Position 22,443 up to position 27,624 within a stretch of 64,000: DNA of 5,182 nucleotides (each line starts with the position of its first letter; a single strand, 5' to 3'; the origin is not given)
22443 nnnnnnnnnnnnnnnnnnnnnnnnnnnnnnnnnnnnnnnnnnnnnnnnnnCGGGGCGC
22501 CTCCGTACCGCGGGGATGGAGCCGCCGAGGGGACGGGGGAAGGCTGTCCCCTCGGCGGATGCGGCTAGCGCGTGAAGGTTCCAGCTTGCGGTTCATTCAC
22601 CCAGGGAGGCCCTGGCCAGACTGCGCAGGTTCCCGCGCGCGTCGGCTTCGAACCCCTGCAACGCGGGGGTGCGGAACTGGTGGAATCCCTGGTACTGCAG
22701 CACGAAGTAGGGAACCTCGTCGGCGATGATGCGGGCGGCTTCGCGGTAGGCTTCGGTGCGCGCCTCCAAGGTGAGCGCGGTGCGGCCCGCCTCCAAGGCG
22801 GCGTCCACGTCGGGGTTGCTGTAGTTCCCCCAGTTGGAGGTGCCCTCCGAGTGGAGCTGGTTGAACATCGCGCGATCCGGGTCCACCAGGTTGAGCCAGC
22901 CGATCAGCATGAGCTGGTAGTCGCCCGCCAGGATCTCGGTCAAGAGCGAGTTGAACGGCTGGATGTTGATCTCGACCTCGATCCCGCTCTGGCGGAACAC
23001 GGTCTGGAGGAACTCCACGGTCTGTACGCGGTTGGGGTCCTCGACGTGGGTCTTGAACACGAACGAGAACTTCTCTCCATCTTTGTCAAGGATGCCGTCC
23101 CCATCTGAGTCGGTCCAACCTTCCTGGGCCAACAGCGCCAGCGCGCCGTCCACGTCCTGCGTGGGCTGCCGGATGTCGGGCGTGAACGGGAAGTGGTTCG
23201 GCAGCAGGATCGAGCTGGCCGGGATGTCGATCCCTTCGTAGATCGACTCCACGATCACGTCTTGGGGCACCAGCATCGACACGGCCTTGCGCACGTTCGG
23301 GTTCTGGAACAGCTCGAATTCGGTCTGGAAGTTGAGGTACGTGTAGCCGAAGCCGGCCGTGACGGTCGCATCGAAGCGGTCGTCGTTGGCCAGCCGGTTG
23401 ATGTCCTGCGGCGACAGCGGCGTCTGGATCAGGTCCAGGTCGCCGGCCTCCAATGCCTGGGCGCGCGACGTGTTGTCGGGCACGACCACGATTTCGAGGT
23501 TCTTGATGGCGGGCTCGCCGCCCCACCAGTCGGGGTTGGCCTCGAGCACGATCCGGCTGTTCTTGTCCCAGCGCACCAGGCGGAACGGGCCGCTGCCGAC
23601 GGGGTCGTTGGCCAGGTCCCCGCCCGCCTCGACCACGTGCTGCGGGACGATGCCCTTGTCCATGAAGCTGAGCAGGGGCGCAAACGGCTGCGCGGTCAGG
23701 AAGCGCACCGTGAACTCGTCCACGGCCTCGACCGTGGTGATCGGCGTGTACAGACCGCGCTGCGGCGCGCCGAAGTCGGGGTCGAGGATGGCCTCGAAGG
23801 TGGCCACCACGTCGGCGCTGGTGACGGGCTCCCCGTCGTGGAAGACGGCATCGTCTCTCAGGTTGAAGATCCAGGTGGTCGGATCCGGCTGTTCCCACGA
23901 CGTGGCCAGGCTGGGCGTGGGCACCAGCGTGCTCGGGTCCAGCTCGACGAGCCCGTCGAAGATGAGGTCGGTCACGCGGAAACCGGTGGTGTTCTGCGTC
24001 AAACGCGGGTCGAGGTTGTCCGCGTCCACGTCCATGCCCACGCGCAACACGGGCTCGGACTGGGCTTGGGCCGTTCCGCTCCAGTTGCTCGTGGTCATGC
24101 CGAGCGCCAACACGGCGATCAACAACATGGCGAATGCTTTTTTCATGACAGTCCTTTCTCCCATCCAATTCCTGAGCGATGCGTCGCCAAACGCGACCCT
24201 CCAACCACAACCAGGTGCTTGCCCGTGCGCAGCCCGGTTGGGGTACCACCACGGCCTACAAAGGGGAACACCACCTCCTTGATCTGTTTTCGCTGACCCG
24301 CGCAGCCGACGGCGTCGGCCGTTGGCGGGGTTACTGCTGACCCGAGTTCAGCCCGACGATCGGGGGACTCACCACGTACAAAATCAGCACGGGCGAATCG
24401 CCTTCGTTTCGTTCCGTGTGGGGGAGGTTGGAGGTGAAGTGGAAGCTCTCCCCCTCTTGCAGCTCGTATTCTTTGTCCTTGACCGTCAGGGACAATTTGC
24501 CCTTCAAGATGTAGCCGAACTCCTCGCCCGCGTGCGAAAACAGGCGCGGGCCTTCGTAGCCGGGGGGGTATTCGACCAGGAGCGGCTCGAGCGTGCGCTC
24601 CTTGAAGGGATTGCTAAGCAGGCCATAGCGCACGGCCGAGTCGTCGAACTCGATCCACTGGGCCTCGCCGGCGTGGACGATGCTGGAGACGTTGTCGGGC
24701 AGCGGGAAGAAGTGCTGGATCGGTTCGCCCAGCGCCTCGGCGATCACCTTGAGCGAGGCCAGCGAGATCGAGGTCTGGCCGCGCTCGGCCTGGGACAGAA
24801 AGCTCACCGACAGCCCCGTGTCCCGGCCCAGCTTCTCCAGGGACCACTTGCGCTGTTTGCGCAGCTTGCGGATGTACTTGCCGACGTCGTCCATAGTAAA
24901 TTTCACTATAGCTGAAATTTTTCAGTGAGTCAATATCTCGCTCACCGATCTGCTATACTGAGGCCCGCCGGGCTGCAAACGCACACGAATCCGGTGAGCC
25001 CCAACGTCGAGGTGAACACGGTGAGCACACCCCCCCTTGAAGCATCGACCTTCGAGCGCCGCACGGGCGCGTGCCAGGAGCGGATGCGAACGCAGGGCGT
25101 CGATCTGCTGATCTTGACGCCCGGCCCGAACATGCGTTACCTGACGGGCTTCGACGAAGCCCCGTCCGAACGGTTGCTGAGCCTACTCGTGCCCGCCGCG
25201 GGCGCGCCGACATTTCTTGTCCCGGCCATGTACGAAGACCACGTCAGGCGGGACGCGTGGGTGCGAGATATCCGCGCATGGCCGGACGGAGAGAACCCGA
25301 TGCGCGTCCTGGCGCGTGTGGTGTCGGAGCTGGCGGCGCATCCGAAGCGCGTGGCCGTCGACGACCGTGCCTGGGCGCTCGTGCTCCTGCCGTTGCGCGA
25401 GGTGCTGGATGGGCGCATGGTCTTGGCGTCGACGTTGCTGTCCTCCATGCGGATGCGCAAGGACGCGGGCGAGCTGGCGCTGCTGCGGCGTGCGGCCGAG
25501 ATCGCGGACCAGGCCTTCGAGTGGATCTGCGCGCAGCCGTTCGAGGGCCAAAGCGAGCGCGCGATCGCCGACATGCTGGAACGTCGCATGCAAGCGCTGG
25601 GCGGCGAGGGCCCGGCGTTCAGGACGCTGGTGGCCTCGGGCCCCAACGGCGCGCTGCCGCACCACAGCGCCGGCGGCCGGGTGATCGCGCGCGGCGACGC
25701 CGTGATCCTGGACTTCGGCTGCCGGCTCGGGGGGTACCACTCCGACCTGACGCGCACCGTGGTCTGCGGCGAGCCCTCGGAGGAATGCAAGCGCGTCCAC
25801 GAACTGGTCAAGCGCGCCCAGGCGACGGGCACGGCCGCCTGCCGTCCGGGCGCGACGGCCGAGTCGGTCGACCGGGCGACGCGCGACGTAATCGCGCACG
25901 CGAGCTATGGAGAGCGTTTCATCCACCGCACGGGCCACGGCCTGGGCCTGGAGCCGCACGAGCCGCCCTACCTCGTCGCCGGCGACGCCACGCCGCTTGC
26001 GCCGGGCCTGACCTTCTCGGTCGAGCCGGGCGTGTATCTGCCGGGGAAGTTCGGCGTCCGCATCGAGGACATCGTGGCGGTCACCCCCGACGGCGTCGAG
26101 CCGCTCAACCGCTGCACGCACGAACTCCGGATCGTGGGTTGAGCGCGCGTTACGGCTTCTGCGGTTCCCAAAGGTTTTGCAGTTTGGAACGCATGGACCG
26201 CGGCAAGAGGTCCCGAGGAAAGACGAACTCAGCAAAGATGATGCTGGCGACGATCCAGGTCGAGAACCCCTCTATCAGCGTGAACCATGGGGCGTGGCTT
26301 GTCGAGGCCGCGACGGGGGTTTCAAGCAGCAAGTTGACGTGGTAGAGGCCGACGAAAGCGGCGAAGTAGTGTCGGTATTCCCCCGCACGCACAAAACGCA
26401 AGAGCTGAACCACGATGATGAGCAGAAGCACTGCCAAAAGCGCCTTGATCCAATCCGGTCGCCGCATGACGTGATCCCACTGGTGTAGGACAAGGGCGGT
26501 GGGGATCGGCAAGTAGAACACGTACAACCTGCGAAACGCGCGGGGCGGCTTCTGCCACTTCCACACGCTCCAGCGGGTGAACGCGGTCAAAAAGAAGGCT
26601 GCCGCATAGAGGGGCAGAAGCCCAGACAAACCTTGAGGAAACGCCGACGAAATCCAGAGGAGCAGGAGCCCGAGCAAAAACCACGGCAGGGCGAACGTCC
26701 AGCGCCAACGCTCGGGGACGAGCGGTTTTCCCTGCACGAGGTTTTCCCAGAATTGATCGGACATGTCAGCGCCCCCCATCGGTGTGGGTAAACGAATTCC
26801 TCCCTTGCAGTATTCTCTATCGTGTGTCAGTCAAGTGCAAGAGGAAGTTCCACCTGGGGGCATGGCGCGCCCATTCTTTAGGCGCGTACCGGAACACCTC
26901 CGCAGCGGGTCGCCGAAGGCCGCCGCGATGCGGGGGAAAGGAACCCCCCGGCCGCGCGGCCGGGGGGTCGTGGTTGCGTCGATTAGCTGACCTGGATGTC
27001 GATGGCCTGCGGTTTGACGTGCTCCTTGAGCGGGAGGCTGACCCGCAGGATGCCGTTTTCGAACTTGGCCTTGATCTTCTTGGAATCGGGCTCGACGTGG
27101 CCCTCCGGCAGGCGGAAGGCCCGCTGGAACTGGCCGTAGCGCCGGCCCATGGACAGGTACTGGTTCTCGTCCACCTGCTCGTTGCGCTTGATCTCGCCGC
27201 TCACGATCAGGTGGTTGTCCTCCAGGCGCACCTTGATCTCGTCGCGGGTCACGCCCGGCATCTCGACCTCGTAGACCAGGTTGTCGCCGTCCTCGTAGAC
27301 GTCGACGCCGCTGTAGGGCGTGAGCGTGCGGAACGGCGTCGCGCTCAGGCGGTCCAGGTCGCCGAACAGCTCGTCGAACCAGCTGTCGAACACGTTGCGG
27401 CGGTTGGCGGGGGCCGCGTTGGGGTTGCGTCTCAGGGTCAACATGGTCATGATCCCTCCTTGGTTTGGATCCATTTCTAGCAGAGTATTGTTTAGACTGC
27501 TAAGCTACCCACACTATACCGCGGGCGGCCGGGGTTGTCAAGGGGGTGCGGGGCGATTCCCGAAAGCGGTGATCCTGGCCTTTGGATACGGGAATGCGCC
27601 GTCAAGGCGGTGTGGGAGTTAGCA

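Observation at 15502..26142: Ten-gene catabolic module: XRE-cupin regulator, orphan family-5 ABC importer, two AstE/AspA deacylases, class-III aminotransferase, isochorismatase-like hydrolase and two M24 creatinase-type hydrolases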

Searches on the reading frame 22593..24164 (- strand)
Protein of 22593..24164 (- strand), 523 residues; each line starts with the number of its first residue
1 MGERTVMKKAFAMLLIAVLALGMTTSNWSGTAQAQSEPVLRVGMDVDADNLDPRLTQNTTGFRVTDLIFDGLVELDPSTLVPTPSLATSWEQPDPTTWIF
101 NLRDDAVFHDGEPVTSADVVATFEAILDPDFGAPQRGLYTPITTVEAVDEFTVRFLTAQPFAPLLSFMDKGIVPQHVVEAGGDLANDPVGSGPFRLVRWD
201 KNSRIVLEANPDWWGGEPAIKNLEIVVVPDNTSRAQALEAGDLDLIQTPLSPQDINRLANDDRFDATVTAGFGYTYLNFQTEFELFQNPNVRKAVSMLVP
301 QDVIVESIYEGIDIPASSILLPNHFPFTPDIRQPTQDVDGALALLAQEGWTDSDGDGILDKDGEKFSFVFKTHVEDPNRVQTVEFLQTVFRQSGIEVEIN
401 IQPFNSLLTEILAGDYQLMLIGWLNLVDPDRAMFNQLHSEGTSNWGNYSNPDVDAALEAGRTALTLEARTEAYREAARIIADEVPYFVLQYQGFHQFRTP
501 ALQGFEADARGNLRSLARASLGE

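Call 4: search_protein_families(library=pfam, proteins=[window:22593-24164:-], max_evalue=0.001)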
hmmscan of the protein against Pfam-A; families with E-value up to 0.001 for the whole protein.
window:22593-24164:- (523 aa): 1 family
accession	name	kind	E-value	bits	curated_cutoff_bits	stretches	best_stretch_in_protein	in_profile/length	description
PF00496.27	SBP_bac_5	-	1.6e-88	297.7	32.4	1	82-442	2-365/368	Bacterial extracellular solute-binding proteins, family 5 Middle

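Call 5: search_protein_families(library=ncbifam, proteins=[window:22593-24164:-], max_evalue=0.001)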
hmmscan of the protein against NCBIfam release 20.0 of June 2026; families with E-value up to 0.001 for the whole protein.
window:22593-24164:- (523 aa): 11 families
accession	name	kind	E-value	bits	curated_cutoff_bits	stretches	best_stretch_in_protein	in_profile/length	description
NF045468.1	Opp5A_nikA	equivalog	1.1e-53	182.5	600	1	29-488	9-455/488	nickel ABC transporter substrate-binding protein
TIGR02294.1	nickel_nikA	equivalog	7.9e-51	173.1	393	1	37-493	5-474/501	nickel ABC transporter substrate-binding protein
NF045467.1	Opp4A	equivalog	1.5e-39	135.7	650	2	185-510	204-546/556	oligopeptide ABC transporter substrate-binding protein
NF043070.1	DppA_dipep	equivalog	4.8e-36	124.4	1005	1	21-492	13-506/535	dipeptide ABC transporter periplasmic-binding protein DppA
NF047575.1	opine_bind_CntA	exception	1.6e-35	122.7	800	1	10-483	9-496/535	staphylopine-dependent metal ABC transporter substrate-binding lipoprotein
NF011689.0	PRK15109.1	equivalog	6.5e-31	107.6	560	1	66-491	63-509/547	ABC transporter substrate-binding protein SapA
TIGR04028.1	SBP_KPN_01854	hypoth_equivalog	2e-30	105.8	468.5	1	64-400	26-380/509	TIGR04028 family ABC transporter substrate-binding protein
NF011942.0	PRK15413.1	equivalog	2.8e-29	102.2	594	1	17-351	9-344/512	glutathione ABC transporter substrate-binding protein GsiB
NF011684.0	PRK15104.1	equivalog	4.2e-28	98.4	947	2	145-483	162-502/543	oligopeptide ABC transporter substrate-binding protein OppA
NF007287.0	PRK09755.1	equivalog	1.2e-22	80.5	1098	1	30-506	25-517/535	ABC transporter substrate-binding protein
NF010149.0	PRK13626.1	equivalog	1.7e-14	53.4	476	1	34-322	116-386/552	HTH-type transcriptional regulator SgrR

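Call 33: search_solved_structures(query=window:22593-24164:-, max_evalue=1e-25)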
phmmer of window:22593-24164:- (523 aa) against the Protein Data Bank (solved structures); distinct sequences matched with E-value up to 1e-25: 39.
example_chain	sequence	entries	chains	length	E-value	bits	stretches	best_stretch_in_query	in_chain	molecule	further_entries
5u4o_A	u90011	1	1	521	2.1e-61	211.5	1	22-514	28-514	ABC transporter substrate-binding protein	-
8efz_A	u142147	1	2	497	1.8e-53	185.4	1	36-486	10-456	Extracellular solute-binding protein family 5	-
1xoc_A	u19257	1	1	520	3.2e-47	164.7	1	64-515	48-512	Oligopeptide-binding protein appA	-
5za4_A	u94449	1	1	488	2.7e-38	135.3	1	50-352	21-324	Putative ABC transporter periplasmic binding protein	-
5z99_A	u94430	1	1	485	2.8e-38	135.2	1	50-352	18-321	Putative ABC transporter periplasmic binding protein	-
5yyb_A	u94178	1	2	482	3e-38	135.1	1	51-352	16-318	Putative ABC transporter periplasmic binding protein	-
6ofq_A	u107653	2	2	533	3.3e-38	135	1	31-492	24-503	Heme-binding protein A / AI-2 binding protein A | Heme-binding protein A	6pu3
8z1z_F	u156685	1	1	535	2.2e-37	132.2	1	19-511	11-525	Dipeptide-binding protein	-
8z1y_F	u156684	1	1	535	2.5e-37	132.1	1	19-511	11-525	Dipeptide-binding protein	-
6hlx_A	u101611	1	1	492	3.9e-37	131.4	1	42-475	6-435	AgaA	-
1dpp_A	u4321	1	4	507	1.3e-36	129.8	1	50-511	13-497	DIPEPTIDE BINDING PROTEIN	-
4oet_A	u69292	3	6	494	1.9e-36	129.2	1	63-507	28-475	Putative peptide ABC-transport system periplasmic peptide-binding protein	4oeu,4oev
1dpe_A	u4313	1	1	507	4.8e-36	127.8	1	51-511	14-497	DIPEPTIDE-BINDING PROTEIN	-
5f1q_A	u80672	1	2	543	2.8e-35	125.3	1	47-511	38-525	Periplasmic dipeptide transport protein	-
6i3g_A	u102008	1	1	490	3.3e-35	125.1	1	94-495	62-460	ABC transporter, substrate-binding protein, family 5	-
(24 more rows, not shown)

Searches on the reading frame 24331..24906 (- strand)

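Call 4: search_protein_families(library=pfam, proteins=[window:24331-24906:-], max_evalue=0.001)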
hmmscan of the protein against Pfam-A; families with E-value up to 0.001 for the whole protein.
window:24331-24906:- (191 aa): 7 families
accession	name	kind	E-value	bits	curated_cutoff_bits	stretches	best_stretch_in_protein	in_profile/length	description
PF07883.17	Cupin_2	-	6.9e-20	71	27.2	1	110-178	2-69/70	Cupin domain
PF01381.28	HTH_3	-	8.2e-13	48.6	23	1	12-64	1-53/55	Helix-turn-helix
PF13560.12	HTH_31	-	2.4e-08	34.6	27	1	9-61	3-56/64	Helix-turn-helix domain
PF12844.13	HTH_19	-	4.8e-07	30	30.2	1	9-67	1-59/64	Helix-turn-helix domain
PF13443.12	HTH_26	-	3.9e-06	27.5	22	1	12-62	2-53/63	Cro/C1-type HTH DNA-binding domain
PF02311.25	AraC_binding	-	0.00026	21.2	21.1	1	125-171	21-67/135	AraC-like ligand binding domain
PF00190.28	Cupin_1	-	0.00028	20.9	22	1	120-180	48-114/151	Cupin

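Call 5: search_protein_families(library=ncbifam, proteins=[window:24331-24906:-], max_evalue=0.001)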
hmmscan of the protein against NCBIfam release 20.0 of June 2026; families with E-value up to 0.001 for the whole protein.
window:24331-24906:- (191 aa): 8 families
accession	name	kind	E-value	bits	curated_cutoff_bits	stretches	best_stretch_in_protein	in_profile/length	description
NF007408.0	PRK09943.1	equivalog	1.4e-20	73.7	211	1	8-175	8-176/185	HTH-type transcriptional regulator PuuR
NF006015.0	PRK08154.1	subfamily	8.2e-09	35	204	1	5-68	28-91/314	anaerobic benzoate catabolism transcriptional regulator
TIGR03070.1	couple_hipB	subfamily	4.4e-08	33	71.65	1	7-60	2-55/58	type II toxin-antitoxin system Y4mF family antitoxin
NF047948.1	male_kill_WMK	equivalog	5.6e-07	29.3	300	1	7-75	5-73/300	WO male-killing family protein Wmk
NF046032.1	TransRegSlrRBacil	equivalog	8.6e-06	25.9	250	1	8-87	2-81/149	HTH-type transcriptional regulator SlrR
NF010465.0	PRK13890.1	equivalog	7.2e-05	22.9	96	1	13-65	11-63/121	conjugal transfer protein TrbA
NF038139.1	Reg_Aceta_RamB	equivalog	0.00042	19.1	700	1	8-72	3-66/465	acetate metabolism transcriptional regulator RamB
NF041951.1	phage_RstR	subfamily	0.00098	19.4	80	0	9-59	4-54/108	RstR family transcriptional repressor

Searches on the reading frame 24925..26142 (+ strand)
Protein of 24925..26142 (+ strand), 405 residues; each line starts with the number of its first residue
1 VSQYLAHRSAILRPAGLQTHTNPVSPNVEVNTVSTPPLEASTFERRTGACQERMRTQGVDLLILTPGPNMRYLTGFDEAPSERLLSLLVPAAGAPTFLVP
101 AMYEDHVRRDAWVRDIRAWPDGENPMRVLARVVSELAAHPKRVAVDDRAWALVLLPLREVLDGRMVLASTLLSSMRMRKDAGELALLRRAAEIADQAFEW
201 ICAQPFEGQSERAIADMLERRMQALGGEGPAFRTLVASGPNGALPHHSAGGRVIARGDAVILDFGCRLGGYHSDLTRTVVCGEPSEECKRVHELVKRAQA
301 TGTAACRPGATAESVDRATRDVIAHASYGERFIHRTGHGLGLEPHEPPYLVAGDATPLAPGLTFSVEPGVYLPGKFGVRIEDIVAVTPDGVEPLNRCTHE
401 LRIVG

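Call 4: search_protein_families(library=pfam, proteins=[window:24925-26142:+], max_evalue=0.001)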
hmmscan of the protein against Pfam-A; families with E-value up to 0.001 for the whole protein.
window:24925-26142:+ (405 aa): 2 families
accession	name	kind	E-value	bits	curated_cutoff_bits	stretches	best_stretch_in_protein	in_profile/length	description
PF00557.29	Peptidase_M24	-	1.5e-65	221.3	23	1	186-388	2-208/208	Metallopeptidase family M24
PF01321.24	Creatinase_N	-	2.5e-18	67.3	22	1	46-177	1-127/128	Creatinase/Prolidase N-terminal domain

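Call 5: search_protein_families(library=ncbifam, proteins=[window:24925-26142:+], max_evalue=0.001)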
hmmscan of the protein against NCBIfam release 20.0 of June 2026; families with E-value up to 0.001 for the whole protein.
window:24925-26142:+ (405 aa): 14 families
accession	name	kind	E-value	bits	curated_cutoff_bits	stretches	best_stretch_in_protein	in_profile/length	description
NF040821.1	dipep_PepQ_Arch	equivalog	5.3e-58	196.7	630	1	169-401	113-345/346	Xaa-Pro dipeptidase PepQ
NF007310.0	PRK09795.1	equivalog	5.4e-57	193.3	393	1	166-398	115-352/361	aminopeptidase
NF038259.1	ectoine_DoeA_2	exception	1.2e-42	146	575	1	40-395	11-377/386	ectoine hydrolase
TIGR02993.1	ectoine_eutD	equivalog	3.9e-25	88.8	613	1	41-399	9-385/391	ectoine hydrolase DoeA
NF008131.0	PRK10879.1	equivalog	5.1e-23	81.6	465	2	171-317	166-313/438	Xaa-Pro aminopeptidase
TIGR00500.1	met_pdase_I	equivalog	1.3e-16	60.9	171.35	1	181-371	6-204/247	type I methionyl aminopeptidase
NF011174.0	PRK14576.1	subfamily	2.2e-15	56.4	487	1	165-402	164-402/405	putative endopeptidase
NF008970.0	PRK12318.1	equivalog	6.1e-11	42.1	267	1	184-372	49-246/291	methionyl aminopeptidase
NF011720.0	PRK15173.1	subfamily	1.4e-10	40.7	420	1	255-400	191-338/343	peptidase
NF011173.0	PRK14575.1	equivalog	2.3e-10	40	850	1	254-400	253-401/406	putative peptidase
NF010133.0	PRK13607.1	equivalog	4.7e-08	32.3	339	1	171-325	154-307/443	Xaa-Pro dipeptidase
TIGR00501.1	met_pdase_II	equivalog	4.8e-07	29.6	222.65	1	190-340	11-157/295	type II methionyl aminopeptidase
NF043017.1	DimsulpropLyDddP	equivalog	1.2e-06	27.6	600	1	172-400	199-439/443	dimethylsulfonioproprionate lyase DddP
TIGR00495.1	crvDNA_42K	hypoth_equivalog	0.00093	18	430.05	0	231-322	77-172/383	ErbB3-binding protein EBP1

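Call 34: search_solved_structures(query=window:25045-26142:+, max_evalue=1e-30)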
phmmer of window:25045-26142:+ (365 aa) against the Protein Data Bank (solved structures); distinct sequences matched with E-value up to 1e-30: 18.
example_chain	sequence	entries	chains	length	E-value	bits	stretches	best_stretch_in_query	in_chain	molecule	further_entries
4rgz_A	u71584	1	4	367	6.1e-80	272.3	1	3-352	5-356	Xaa-Pro aminopeptidase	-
4fkc_A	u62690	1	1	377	6.7e-80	272.1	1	3-352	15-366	Xaa-Pro aminopeptidase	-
4ege_A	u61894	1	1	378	7e-74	252.3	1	3-364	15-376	Dipeptidase PepE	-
1wn1_A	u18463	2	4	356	4.2e-73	249.8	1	16-361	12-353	dipeptidase | 356aa long hypothetical dipeptidase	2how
6xmr_A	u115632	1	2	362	8.5e-60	206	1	16-363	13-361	Aminopeptidase P family protein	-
7n02_A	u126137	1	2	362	1.6e-59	205.1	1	16-363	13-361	Aminopeptidase P family protein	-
4zng_C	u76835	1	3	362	4.2e-59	203.7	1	16-363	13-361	Prolidase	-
7k3u_A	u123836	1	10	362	2.9e-58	200.9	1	16-363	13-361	Aminopeptidase P family protein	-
3q6d_A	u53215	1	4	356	5.3e-57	196.8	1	90-363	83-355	Proline dipeptidase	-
2zsg_A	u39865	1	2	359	5.2e-56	193.5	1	85-357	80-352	Aminopeptidase P, putative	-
5cdl_A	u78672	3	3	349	7.1e-56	193.1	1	16-358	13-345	Proline dipeptidase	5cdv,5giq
5giu_A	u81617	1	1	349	7.1e-56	193.1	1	16-358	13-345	Proline dipeptidase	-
5cik_A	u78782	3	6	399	7.6e-56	193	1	3-352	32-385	Proline dipeptidase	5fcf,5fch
4r60_A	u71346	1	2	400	7.6e-56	193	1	3-352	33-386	Proline dipeptidase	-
5cde_A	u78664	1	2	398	5.4e-55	190.2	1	3-352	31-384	Proline dipeptidase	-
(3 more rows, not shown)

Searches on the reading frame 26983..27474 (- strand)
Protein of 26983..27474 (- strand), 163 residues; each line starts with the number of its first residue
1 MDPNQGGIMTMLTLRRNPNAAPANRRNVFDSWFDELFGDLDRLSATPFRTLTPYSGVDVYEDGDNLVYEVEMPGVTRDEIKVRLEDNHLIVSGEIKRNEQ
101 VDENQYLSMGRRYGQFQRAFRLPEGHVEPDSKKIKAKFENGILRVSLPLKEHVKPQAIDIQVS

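Call 9: search_protein_families(library=pfam, proteins=[window:26983-27474:-], max_evalue=0.001)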
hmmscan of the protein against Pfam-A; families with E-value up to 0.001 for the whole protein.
window:26983-27474:- (163 aa): 2 families
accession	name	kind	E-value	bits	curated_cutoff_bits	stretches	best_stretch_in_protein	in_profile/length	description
PF00011.27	HSP20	-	1.5e-21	76.9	20.8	1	60-162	3-101/102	Hsp20/alpha crystallin family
PF17886.7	ArsA_HSP20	-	3.5e-06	26.9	22.5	1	64-146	2-62/63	HSP20-like domain found in ArsA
